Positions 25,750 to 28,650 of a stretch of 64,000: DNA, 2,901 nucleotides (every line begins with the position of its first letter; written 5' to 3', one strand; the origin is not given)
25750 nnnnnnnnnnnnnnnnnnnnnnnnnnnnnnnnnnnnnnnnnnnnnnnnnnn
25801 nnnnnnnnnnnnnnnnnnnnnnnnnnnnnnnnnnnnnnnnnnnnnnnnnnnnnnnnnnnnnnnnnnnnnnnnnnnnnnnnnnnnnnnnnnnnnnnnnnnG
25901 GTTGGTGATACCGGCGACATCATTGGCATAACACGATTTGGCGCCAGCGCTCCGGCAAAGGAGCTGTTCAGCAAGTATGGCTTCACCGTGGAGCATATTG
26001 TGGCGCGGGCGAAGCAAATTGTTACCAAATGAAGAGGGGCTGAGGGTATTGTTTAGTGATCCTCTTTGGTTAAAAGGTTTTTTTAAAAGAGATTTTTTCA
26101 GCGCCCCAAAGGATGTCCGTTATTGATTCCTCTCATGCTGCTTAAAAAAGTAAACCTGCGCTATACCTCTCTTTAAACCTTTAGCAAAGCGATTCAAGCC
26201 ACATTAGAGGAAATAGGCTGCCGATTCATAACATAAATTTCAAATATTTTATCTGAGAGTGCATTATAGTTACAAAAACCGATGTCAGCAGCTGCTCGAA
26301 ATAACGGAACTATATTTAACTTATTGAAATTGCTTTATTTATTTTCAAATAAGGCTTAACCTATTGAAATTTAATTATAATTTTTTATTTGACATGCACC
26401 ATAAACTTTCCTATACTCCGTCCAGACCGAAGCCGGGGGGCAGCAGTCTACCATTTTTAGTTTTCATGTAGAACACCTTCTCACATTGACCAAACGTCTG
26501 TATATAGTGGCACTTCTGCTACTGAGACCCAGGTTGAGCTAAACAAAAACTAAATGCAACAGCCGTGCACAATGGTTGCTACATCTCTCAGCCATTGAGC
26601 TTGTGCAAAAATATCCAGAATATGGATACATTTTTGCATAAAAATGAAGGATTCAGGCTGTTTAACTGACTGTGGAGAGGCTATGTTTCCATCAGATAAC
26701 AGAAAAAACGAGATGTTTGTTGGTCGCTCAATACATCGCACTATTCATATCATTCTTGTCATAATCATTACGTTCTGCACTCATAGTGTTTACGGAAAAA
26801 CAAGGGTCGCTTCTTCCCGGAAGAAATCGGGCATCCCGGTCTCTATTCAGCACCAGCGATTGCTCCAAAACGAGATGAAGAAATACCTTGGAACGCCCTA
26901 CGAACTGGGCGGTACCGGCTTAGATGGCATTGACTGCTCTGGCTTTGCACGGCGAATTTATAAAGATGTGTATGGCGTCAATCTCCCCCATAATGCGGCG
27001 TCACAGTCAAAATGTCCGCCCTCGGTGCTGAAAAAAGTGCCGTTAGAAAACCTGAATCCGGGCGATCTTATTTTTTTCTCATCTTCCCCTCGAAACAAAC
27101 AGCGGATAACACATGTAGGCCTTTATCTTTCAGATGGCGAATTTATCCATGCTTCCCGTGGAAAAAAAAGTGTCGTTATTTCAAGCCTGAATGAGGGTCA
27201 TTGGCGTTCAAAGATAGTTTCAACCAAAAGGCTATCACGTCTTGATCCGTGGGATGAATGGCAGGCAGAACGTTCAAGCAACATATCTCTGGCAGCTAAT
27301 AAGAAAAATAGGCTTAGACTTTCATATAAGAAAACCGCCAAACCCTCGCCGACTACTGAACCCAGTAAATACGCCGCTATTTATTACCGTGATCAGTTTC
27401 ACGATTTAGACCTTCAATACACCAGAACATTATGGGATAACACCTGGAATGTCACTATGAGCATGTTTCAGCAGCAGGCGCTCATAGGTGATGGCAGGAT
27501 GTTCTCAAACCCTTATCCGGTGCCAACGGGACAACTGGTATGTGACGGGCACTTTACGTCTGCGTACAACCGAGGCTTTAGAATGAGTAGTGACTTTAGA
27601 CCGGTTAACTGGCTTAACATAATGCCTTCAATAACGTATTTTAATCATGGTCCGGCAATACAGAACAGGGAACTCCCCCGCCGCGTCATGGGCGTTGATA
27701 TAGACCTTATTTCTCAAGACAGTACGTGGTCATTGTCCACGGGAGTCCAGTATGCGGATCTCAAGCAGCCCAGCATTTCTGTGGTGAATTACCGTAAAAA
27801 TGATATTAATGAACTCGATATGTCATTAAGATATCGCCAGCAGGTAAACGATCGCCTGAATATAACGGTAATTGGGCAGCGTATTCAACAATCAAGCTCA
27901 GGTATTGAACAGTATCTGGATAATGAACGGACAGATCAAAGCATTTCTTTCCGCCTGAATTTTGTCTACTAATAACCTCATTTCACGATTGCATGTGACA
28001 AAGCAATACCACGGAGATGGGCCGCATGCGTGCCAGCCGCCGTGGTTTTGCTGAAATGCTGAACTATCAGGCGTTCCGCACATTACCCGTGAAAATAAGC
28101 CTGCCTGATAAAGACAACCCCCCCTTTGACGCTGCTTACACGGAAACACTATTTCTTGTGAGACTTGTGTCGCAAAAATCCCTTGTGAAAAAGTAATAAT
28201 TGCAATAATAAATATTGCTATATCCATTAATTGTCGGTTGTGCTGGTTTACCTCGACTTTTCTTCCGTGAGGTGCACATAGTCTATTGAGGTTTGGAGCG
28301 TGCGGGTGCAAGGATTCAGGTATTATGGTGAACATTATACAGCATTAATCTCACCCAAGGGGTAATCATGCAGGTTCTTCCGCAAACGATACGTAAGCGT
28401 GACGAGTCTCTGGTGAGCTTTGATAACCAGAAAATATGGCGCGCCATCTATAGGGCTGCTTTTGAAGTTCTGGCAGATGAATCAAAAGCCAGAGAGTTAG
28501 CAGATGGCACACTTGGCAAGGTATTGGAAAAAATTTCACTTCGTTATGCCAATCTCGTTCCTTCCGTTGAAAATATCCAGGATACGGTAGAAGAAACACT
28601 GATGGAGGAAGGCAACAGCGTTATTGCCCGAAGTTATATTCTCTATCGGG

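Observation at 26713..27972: NlpC/P60 peptidoglycan endopeptidase fused to an apparent C-terminal outer-membrane beta-barrel (autotransporter-like architecture)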

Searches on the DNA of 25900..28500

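Call 39: search_rna_families(source=window, start=25900, end=28500, threshold=evalue, max_evalue=1)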
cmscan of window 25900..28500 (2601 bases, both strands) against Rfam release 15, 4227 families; matches with E-value up to 1: 0.
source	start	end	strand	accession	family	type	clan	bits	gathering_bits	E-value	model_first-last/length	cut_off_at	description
